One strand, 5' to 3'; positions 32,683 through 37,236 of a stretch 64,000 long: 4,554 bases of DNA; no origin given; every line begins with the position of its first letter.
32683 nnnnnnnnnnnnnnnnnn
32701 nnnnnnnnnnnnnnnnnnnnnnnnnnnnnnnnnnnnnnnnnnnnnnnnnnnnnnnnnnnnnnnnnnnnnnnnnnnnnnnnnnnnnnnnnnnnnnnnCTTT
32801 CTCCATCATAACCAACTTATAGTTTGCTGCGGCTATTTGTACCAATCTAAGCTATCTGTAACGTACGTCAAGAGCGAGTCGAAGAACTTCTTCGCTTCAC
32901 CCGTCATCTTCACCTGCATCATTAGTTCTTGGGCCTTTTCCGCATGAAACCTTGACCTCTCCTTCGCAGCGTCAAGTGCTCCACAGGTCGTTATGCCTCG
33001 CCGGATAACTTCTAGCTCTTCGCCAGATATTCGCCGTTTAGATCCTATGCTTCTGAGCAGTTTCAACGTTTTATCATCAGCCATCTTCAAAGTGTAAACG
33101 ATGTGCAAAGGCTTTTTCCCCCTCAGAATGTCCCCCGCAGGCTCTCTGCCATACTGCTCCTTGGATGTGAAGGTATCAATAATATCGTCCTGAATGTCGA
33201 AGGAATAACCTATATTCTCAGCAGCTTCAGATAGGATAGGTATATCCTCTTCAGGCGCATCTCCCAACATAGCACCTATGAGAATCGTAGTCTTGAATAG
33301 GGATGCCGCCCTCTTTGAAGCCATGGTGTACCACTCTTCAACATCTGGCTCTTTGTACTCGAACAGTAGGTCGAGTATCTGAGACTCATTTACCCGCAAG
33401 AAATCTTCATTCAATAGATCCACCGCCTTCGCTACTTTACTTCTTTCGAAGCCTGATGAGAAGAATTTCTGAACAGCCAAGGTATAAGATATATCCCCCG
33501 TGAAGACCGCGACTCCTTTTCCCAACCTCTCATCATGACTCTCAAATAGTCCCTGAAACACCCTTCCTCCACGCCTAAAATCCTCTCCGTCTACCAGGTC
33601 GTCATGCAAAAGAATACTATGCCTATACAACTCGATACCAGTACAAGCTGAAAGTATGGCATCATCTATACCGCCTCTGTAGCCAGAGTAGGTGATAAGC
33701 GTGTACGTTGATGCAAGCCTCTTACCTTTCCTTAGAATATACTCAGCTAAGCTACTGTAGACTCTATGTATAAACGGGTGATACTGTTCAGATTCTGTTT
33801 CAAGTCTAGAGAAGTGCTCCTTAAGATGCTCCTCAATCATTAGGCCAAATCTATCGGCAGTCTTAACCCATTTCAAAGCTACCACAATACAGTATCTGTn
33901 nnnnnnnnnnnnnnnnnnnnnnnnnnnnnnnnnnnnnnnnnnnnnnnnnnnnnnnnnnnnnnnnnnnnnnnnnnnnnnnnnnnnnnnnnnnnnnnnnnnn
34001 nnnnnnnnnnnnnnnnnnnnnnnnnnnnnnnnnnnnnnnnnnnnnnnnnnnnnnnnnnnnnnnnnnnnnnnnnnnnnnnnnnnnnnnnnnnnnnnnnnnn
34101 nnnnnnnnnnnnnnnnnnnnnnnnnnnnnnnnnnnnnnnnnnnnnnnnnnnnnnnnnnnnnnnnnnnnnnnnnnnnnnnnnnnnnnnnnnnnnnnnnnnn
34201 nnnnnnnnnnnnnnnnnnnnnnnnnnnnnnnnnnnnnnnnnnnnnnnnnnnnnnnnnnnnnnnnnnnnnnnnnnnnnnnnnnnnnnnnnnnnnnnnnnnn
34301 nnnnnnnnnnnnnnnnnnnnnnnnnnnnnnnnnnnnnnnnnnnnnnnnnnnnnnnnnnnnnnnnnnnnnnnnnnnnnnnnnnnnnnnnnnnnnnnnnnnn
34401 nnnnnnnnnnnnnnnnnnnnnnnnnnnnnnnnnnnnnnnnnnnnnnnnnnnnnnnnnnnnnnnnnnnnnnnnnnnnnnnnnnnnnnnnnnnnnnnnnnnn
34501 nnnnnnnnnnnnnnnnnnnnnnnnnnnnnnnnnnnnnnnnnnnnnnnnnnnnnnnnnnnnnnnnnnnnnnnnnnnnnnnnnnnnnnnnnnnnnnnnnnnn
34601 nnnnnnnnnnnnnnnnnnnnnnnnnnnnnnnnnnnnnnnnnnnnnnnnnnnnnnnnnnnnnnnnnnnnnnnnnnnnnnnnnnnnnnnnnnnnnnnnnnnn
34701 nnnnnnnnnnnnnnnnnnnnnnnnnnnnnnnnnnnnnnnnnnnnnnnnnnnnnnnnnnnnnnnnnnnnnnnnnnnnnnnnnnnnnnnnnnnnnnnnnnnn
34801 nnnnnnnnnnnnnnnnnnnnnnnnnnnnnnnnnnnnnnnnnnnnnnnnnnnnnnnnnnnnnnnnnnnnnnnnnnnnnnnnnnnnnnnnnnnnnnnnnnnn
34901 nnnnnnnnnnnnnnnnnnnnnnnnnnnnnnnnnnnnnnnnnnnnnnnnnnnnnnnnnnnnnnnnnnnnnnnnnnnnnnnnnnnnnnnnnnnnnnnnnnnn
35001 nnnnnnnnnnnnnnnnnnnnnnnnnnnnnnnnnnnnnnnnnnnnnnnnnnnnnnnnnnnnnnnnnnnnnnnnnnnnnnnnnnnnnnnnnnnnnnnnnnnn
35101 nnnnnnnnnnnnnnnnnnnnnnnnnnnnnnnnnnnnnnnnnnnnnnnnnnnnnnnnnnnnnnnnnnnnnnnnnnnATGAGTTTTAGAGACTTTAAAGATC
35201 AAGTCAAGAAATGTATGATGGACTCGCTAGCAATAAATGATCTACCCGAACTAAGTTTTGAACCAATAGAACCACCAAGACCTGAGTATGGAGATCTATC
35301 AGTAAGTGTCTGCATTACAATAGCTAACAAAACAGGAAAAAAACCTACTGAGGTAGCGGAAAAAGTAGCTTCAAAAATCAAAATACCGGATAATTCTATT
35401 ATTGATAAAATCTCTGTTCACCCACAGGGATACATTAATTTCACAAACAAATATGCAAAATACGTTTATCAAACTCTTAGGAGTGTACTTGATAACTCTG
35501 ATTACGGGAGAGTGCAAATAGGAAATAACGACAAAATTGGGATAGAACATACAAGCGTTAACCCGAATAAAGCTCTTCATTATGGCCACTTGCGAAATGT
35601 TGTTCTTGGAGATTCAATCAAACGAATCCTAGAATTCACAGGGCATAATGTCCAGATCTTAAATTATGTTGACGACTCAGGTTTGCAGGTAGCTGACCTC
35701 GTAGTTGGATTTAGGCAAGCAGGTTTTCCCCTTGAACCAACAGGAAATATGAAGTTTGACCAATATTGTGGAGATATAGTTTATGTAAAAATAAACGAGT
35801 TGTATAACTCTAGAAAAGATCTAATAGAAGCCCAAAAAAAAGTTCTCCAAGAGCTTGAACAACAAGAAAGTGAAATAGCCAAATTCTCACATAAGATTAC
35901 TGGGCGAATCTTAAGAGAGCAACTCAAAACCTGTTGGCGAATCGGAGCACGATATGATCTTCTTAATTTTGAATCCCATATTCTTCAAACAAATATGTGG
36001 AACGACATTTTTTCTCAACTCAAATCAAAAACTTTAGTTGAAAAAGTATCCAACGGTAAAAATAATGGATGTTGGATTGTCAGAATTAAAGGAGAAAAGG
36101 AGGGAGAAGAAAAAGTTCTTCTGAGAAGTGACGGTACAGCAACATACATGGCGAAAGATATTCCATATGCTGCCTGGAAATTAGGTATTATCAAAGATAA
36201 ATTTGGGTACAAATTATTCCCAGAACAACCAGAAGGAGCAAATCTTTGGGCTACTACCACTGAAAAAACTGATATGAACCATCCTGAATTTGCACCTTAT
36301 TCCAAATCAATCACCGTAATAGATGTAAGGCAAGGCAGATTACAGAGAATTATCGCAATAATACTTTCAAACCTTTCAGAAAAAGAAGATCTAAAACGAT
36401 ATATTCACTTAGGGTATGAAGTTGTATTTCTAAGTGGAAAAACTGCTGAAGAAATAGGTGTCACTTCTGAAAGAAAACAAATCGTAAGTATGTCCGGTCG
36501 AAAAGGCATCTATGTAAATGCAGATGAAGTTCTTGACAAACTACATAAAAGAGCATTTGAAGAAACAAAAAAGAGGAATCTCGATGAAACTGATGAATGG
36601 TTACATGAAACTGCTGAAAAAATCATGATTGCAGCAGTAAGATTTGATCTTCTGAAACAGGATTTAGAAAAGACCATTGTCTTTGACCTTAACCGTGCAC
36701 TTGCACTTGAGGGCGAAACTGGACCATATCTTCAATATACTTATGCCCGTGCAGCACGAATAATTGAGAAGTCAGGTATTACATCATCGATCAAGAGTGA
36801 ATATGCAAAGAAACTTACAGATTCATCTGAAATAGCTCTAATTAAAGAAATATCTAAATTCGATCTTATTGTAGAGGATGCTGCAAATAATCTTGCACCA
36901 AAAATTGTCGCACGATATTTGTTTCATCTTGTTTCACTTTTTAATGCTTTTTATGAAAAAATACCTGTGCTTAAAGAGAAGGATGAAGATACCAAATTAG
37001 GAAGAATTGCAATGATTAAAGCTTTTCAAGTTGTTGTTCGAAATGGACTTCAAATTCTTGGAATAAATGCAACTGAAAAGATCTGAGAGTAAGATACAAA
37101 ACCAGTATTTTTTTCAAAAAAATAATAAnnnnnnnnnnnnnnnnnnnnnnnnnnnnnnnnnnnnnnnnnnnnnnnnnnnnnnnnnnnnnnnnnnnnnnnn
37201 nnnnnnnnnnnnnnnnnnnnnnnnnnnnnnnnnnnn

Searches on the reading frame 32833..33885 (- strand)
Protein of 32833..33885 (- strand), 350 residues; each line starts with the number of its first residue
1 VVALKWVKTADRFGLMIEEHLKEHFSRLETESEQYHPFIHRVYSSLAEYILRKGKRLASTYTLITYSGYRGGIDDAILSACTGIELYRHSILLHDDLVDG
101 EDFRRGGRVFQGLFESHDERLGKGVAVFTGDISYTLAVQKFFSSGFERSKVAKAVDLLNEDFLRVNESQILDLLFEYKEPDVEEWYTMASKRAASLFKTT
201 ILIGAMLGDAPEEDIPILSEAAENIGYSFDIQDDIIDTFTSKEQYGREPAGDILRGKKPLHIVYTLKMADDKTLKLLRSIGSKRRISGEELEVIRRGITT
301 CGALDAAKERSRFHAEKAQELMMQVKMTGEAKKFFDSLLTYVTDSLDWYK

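Call 55: search_protein_families(library=pfam, proteins=[window:32833-33885:-], max_evalue=0.00001)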
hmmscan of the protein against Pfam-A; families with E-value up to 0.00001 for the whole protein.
window:32833-33885:- (350 aa): 1 family
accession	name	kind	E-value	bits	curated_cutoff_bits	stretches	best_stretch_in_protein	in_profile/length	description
PF00348.22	polyprenyl_synt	-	3.5e-35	121.8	27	1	42-287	3-240/251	Polyprenyl synthetase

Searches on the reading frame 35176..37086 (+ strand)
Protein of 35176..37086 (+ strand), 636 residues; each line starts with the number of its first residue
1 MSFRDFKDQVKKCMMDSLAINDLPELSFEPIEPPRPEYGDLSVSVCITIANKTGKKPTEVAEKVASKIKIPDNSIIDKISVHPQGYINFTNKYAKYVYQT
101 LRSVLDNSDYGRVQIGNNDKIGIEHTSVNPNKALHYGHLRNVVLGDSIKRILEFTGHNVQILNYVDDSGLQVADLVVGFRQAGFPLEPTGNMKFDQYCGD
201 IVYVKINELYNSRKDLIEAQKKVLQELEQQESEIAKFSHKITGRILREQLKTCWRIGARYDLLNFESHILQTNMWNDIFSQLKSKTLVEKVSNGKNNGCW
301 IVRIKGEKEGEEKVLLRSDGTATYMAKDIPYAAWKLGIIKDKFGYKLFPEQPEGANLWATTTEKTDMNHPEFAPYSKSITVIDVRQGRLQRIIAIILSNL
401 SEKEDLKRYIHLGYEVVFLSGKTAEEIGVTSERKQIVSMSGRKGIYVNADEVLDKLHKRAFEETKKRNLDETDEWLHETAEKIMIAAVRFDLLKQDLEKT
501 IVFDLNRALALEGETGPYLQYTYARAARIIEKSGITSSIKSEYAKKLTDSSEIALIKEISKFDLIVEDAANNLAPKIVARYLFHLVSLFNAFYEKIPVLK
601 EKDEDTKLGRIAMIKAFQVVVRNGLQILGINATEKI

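Call 55: search_protein_families(library=pfam, proteins=[window:35176-37086:+], max_evalue=0.00001)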
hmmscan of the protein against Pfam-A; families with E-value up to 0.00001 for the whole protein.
window:35176-37086:+ (636 aa): 3 families
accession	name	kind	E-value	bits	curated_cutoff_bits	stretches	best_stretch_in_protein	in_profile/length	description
PF05746.21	DALR_1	-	9e-30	103.6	22.3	1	519-636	1-117/117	DALR anticodon binding domain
PF00750.26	tRNA-synt_1d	-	1.1e-27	97.4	23.3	1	102-332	3-222/349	tRNA synthetases class I (R), catalytic domain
PF03485.21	Arg_tRNA_synt_N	-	1.9e-14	54.4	21.5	1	21-90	16-84/85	Arginyl tRNA synthetase N terminal domain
